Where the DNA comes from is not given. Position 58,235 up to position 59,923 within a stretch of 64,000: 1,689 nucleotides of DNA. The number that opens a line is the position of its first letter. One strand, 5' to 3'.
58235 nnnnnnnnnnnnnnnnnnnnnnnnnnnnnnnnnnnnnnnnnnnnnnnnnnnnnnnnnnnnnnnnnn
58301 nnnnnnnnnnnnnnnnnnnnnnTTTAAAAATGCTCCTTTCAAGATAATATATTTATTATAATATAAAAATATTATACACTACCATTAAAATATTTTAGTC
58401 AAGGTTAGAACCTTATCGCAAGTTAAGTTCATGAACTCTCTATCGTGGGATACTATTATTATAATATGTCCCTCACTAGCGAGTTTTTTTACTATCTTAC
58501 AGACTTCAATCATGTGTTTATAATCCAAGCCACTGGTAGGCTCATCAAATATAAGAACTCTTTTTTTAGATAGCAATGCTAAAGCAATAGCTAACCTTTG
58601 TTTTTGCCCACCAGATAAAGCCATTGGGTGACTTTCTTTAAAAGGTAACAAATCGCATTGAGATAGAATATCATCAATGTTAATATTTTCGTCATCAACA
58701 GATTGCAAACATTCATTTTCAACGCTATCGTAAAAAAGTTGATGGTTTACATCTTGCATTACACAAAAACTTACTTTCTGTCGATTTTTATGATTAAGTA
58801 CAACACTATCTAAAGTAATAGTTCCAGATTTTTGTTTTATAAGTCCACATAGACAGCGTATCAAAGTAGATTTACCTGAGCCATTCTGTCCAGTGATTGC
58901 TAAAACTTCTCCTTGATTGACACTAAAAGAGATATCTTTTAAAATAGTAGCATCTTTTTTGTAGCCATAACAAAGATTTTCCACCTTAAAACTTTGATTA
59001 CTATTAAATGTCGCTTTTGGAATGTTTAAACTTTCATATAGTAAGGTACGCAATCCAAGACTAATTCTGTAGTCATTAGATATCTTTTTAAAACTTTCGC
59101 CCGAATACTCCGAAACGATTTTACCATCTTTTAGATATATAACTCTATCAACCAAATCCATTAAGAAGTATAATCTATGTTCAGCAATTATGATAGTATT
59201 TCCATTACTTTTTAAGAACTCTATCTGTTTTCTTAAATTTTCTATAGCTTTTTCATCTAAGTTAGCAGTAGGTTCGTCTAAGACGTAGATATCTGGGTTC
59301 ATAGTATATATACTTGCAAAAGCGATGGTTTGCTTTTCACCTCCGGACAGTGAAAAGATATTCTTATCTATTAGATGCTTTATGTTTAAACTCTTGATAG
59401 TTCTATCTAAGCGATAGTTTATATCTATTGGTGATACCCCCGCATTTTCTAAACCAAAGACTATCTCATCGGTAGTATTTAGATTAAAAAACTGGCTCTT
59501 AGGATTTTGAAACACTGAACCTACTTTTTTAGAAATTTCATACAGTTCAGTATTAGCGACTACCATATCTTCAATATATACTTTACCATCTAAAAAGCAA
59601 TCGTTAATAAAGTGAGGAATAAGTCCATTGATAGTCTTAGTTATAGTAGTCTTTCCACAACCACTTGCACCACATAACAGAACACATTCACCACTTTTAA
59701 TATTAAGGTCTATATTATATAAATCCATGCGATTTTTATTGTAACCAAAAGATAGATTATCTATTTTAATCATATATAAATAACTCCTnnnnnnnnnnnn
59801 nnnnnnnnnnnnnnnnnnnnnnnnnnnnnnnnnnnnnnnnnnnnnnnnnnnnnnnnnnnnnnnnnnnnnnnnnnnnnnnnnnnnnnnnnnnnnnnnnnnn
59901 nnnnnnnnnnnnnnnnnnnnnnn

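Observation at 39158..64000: Approximately 25-kb fatty-acyl/PKS/NRPS thiazoline cluster with three embedded transport systems, in a low-GC cellulosomal Firmicute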

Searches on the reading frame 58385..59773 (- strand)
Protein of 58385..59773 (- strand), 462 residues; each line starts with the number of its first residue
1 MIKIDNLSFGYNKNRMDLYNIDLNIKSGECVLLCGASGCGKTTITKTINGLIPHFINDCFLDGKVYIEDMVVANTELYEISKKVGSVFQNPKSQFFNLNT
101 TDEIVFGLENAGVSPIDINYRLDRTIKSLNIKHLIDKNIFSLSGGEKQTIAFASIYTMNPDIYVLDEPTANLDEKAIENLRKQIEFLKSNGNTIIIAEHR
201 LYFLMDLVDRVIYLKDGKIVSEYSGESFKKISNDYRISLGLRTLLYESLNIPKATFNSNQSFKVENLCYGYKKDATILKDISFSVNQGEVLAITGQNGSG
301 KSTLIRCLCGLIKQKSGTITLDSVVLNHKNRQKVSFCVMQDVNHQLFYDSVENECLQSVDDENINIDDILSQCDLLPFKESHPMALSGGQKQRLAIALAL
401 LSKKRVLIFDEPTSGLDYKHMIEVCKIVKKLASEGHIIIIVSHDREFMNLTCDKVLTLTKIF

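Call 4: search_protein_families(library=pfam, proteins=[window:58385-59773:-], max_evalue=0.001)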
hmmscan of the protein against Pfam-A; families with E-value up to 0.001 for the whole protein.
window:58385-59773:- (462 aa): 34 families (the best 25 are shown)
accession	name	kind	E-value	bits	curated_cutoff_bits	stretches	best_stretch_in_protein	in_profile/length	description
PF00005.33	ABC_tran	-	1.5e-58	197.7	25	2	278-414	1-137/137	ABC transporter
PF13304.12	AAA_21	-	9.1e-21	75.6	27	2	386-448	238-303/304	AAA domain, putative AbiEii toxin, Type IV TA system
PF02463.25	SMC_N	-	1.8e-20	73.7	40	2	289-458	25-211/220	RecF/RecN/SMC N terminal domain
PF13191.12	AAA_16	-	2.1e-08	35.3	32.6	0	286-362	20-85/167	AAA ATPase domain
PF13555.12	AAA_29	-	2.3e-08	34.1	27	1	284-305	18-39/61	P-loop containing region of AAA domain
PF03193.22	RsgA_GTPase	-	1e-07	32.4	30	0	274-321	93-139/174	RsgA GTPase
PF13476.12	AAA_23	-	1.1e-07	33.1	27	1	281-317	15-48/201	AAA domain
PF13401.12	AAA_22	-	3.3e-07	31.1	27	0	288-338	5-41/130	AAA domain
PF20720.3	nSTAND3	-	5.3e-07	29.9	27.2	0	285-315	14-44/155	Novel STAND NTPase 3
PF00910.28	RNA_helicase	-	2.1e-06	28.6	21.5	0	293-342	3-52/105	RNA helicase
PF01078.27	Mg_chelatase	-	2.5e-06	27.5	20.3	0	29-58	23-52/207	Magnesium chelatase, subunit ChlI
PF13245.12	AAA_19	-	4.1e-06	27.5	25.1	0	287-333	10-56/134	AAA domain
PF02367.23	TsaE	-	1.1e-05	25.8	26.6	0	279-314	12-47/128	Threonylcarbamoyl adenosine biosynthesis protein TsaE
PF24883.2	NPHP3_N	-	1.2e-05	26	24.8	0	287-350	21-83/164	Nephrocystin 3, N-terminal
PF00931.28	NB-ARC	-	3.5e-05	23.6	23.5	0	29-85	19-71/248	NB-ARC domain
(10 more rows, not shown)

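Call 32: search_protein_families(library=ncbifam, proteins=[window:58385-59773:-], max_evalue=0.00001)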
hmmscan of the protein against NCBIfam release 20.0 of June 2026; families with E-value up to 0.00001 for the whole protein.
window:58385-59773:- (462 aa): 197 families (the best 25 are shown)
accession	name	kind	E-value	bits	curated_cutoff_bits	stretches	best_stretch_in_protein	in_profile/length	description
TIGR04520.1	ECF_ATPase_1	equivalog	5.5e-93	311.3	315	2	2-226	1-221/269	energy-coupling factor transporter ATPase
TIGR04521.1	ECF_ATPase_2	equivalog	1.2e-89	300.1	330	2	2-257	1-262/279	energy-coupling factor transporter ATPase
NF010156.0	PRK13635.1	equivalog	4.6e-80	268.7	392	2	2-233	6-232/279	energy-coupling factor ABC transporter ATP-binding protein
TIGR01166.1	cbiO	subfamily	1.3e-77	259.6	211.8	2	13-200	3-186/190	cobalt ABC transporter, ATP-binding protein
NF010158.0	PRK13637.1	equivalog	9e-77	258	390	2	2-253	3-258/287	energy-coupling factor transporter ATPase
NF010157.0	PRK13636.1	equivalog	5.6e-70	235.7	463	2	2-222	6-223/285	cobalt transporter ATP-binding subunit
NF010171.0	PRK13652.1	equivalog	1.7e-65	220.9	476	2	2-224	4-221/277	cobalt transporter ATP-binding subunit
TIGR02673.1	FtsE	equivalog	1.9e-65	220.5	264.85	2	1-218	1-214/214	cell division ATP-binding protein FtsE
NF010167.0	PRK13648.1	subfamily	3.8e-65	219.9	241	2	2-240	8-242/269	energy-coupling factor transporter ATPase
TIGR03375.1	type_I_sec_LssB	subfamily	5.6e-65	219.9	693.1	2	2-222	466-682/696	type I secretion system permease/ATPase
TIGR02857.1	CydD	equivalog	1.6e-64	218.8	435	2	259-457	319-528/529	thiol reductant ABC exporter subunit CydD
TIGR02315.1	ABC_phnC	equivalog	1.1e-62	211.6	266.1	3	263-459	3-220/243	phosphonate ABC transporter ATP-binding protein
NF010170.0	PRK13651.1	equivalog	1.4e-61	208.1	432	3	2-232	3-254/308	cobalt transporter ATP-binding subunit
TIGR00972.1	3a0107s01c2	equivalog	9.2e-61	205.3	343.2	3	2-224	2-226/248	phosphate ABC transporter ATP-binding protein PstB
NF010155.0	PRK13634.1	equivalog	3.7e-60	203.7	413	2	2-229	3-235/290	energy-coupling factor ABC transporter ATP-binding protein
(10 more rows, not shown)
